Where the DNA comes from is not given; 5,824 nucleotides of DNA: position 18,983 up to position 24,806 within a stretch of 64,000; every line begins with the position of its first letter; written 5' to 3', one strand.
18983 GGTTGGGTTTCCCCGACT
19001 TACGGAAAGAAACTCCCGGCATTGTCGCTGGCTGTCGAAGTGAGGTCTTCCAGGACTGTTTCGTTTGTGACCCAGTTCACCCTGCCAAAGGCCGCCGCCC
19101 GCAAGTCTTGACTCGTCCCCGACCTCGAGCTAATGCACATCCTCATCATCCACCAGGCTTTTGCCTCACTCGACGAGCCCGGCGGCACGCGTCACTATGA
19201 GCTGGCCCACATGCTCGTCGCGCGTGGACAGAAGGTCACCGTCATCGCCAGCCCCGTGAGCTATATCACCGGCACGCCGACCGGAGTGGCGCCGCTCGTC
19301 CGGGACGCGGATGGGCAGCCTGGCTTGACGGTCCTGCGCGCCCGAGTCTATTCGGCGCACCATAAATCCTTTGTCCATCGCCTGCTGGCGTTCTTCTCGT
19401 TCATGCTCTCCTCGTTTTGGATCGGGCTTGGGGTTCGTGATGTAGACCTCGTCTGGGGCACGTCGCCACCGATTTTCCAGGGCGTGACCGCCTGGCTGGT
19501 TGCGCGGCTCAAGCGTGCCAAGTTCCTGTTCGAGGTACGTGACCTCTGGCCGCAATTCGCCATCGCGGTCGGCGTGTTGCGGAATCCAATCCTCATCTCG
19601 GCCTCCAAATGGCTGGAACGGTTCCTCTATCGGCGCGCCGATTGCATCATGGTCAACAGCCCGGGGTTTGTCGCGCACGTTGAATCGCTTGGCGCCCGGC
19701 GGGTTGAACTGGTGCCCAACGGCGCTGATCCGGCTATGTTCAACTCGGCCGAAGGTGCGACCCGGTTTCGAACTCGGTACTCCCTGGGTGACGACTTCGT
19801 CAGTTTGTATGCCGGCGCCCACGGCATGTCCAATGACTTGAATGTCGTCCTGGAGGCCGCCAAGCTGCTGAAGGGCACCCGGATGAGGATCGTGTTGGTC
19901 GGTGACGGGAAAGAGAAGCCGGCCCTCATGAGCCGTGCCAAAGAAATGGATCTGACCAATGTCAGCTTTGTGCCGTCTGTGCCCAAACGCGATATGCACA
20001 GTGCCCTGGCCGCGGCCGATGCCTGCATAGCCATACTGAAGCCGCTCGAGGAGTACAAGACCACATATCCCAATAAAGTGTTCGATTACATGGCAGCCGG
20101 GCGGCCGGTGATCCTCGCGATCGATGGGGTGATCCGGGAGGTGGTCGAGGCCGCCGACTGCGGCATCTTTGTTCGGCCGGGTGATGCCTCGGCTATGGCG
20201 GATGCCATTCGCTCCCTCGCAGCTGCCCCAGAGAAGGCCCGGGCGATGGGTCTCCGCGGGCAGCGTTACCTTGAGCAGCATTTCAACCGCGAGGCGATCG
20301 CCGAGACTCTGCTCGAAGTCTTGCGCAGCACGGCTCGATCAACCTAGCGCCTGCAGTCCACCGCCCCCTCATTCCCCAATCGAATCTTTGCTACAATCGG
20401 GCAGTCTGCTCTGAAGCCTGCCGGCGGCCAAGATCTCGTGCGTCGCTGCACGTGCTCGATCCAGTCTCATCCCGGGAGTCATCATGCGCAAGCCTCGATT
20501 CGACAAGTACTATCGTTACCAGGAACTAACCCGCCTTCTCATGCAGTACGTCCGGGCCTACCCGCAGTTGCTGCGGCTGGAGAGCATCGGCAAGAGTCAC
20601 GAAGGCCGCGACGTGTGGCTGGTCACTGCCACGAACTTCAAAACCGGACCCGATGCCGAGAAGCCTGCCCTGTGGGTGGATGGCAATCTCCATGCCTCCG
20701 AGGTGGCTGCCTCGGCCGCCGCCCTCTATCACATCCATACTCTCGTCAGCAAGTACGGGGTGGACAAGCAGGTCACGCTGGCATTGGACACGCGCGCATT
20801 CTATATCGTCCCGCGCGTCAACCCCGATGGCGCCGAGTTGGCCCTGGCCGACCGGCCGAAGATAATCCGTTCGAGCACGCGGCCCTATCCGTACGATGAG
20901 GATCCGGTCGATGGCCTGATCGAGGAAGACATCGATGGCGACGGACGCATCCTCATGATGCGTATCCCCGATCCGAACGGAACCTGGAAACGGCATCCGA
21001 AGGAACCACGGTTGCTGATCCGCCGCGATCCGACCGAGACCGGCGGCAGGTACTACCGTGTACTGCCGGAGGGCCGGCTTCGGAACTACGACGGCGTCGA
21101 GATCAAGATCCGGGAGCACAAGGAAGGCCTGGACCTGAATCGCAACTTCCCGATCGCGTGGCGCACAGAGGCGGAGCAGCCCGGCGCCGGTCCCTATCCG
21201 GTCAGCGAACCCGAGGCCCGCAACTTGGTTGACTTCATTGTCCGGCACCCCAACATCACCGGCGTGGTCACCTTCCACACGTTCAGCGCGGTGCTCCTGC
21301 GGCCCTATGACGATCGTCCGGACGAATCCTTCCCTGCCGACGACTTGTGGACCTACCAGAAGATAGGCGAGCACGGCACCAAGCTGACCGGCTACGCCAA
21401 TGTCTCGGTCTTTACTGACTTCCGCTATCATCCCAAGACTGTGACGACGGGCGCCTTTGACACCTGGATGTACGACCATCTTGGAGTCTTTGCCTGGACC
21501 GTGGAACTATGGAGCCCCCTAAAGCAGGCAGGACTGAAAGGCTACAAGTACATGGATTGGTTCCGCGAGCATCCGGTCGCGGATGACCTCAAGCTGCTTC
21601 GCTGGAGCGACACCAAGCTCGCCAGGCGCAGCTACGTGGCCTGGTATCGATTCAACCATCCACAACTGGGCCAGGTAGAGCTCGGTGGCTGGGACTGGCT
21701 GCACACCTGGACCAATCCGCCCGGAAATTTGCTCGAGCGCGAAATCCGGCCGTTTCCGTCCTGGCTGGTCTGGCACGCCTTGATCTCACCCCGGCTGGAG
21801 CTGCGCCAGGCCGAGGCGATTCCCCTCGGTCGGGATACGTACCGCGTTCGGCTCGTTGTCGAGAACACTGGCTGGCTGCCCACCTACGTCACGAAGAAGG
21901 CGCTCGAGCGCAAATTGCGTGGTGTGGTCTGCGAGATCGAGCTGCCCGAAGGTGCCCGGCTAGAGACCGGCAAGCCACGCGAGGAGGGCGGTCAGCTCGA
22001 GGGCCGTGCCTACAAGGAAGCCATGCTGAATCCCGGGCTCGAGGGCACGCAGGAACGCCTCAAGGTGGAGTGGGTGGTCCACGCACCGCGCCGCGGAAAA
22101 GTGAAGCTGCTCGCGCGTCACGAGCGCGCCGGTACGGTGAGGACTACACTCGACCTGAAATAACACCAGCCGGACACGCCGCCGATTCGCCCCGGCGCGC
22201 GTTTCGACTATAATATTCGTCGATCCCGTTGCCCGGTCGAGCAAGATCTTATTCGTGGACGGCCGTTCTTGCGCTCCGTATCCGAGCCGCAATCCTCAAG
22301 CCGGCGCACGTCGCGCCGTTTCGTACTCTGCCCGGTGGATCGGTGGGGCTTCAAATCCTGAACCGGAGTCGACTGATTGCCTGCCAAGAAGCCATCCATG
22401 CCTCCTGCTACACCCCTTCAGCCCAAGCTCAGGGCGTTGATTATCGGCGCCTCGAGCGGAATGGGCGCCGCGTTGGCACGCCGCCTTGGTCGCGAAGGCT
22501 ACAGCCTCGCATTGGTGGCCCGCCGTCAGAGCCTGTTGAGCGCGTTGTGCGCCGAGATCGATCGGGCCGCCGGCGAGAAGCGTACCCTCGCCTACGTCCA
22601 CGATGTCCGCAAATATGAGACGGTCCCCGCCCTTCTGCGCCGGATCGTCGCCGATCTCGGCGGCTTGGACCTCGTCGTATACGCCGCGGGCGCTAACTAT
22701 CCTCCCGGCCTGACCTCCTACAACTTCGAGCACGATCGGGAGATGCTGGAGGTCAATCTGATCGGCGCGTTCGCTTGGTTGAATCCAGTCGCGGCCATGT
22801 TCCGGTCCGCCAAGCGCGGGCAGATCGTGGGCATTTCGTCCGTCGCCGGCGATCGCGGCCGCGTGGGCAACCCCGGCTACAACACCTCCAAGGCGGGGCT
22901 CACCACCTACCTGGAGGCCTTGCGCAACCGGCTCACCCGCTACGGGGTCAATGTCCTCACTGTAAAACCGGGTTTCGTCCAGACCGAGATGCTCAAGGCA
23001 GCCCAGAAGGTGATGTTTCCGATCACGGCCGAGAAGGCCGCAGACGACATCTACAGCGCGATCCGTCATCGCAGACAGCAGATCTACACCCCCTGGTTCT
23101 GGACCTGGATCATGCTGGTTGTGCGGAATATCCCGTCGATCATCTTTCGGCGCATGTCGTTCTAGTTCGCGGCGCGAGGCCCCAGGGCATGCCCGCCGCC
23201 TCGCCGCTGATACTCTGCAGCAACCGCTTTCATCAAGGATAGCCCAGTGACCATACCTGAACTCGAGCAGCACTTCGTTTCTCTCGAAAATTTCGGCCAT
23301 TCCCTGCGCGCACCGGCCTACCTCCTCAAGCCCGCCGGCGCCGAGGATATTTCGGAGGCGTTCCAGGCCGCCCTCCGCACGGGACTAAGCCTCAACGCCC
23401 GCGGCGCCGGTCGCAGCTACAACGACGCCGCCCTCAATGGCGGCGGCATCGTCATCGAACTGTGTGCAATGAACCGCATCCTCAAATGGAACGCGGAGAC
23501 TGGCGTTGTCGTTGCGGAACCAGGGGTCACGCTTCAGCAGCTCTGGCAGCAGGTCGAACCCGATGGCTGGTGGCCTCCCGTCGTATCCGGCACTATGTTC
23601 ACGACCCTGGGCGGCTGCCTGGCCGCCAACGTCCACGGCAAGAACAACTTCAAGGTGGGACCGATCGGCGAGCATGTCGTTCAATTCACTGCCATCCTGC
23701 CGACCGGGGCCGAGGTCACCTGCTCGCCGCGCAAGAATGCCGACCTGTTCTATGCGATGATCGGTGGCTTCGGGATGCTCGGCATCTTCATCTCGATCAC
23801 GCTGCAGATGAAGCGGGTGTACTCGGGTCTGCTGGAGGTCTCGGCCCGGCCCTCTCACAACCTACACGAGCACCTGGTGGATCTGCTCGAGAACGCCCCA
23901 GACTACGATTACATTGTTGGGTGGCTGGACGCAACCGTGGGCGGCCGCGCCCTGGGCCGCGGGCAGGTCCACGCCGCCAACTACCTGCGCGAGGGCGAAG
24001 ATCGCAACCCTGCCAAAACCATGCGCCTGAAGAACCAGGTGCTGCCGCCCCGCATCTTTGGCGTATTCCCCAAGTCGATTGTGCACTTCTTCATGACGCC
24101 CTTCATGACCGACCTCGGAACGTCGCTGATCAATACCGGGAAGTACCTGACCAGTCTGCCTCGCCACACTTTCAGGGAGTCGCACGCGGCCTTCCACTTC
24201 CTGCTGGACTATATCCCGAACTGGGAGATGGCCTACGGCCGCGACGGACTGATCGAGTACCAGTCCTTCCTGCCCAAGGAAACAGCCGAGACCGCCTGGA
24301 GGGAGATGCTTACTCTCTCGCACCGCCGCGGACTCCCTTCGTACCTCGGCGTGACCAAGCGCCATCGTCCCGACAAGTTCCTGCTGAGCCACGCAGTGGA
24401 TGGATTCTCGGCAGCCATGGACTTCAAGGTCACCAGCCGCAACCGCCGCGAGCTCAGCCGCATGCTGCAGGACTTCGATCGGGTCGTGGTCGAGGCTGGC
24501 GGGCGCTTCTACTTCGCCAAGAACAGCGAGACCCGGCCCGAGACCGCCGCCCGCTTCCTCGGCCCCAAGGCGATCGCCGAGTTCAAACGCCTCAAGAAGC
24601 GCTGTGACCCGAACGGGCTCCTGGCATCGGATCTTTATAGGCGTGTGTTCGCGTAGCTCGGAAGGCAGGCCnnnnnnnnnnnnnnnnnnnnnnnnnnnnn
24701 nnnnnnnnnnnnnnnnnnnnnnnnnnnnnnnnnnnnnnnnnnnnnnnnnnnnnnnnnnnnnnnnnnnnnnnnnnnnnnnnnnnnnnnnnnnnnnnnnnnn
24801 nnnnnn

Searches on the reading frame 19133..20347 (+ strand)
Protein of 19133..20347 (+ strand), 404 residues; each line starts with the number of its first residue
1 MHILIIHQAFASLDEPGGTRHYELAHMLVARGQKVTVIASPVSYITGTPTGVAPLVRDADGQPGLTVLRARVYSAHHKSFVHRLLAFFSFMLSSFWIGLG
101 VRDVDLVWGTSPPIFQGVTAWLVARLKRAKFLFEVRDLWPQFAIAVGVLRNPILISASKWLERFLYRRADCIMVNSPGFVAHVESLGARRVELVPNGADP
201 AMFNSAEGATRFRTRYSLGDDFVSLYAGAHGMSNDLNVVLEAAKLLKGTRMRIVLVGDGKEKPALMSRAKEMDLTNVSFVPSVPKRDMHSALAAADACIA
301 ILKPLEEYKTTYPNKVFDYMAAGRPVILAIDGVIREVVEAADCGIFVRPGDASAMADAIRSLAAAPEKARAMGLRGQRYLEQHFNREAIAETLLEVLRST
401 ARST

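Call 105: search_protein_families(library=pfam, max_evalue=0.00001, proteins=[window:19133-20347:+])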
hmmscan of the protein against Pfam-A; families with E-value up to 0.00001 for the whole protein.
window:19133-20347:+ (404 aa): 5 families
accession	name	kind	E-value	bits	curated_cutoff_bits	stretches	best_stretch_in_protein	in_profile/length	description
PF13692.12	Glyco_trans_1_4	-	4.7e-20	72.7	27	1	225-363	5-140/142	Glycosyl transferases group 1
PF00534.26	Glycos_transf_1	-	2.1e-17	63.6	26.4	1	219-377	13-170/172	Glycosyl transferases group 1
PF13579.12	Glyco_trans_4_4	-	8.8e-17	62.3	29.7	1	19-197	5-158/158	Glycosyl transferase 4-like domain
PF13439.12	Glyco_transf_4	-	2e-10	41.4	28.5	1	22-200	9-168/170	Glycosyltransferase Family 4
PF13524.12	Glyco_trans_1_2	-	4e-10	40.3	25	1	240-394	6-143/144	Glycosyl transferase-like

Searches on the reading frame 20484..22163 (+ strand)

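Call 105: search_protein_families(library=pfam, max_evalue=0.00001, proteins=[window:20484-22163:+])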
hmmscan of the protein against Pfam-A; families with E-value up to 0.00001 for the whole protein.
window:20484-22163:+ (559 aa): 1 family
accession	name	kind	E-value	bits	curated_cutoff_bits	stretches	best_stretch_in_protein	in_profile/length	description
PF00246.29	Peptidase_M14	-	2.2e-49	169.1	21.6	2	18-122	4-108/286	Zinc carboxypeptidase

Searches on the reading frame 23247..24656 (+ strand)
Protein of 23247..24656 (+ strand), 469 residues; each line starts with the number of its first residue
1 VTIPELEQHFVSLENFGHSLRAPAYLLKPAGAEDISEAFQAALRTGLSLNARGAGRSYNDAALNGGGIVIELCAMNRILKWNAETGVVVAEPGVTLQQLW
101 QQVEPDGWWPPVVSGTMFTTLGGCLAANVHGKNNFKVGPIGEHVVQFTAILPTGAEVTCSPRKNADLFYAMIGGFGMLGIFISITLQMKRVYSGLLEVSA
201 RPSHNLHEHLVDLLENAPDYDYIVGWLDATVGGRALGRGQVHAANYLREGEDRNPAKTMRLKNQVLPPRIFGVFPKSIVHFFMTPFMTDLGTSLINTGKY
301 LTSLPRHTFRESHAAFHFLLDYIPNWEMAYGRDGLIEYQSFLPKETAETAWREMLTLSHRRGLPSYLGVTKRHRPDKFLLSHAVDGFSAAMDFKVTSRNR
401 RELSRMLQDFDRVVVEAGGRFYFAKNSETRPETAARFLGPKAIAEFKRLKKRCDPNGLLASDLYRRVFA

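Call 106: search_protein_families(library=pfam, max_evalue=0.00001, proteins=[window:23247-24656:+])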
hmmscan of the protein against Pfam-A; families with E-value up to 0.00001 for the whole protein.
window:23247-24656:+ (469 aa): 1 family
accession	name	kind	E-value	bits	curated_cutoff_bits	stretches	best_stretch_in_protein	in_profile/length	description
PF01565.28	FAD_binding_4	-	4e-28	98.3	26.4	1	23-160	1-139/139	FAD binding domain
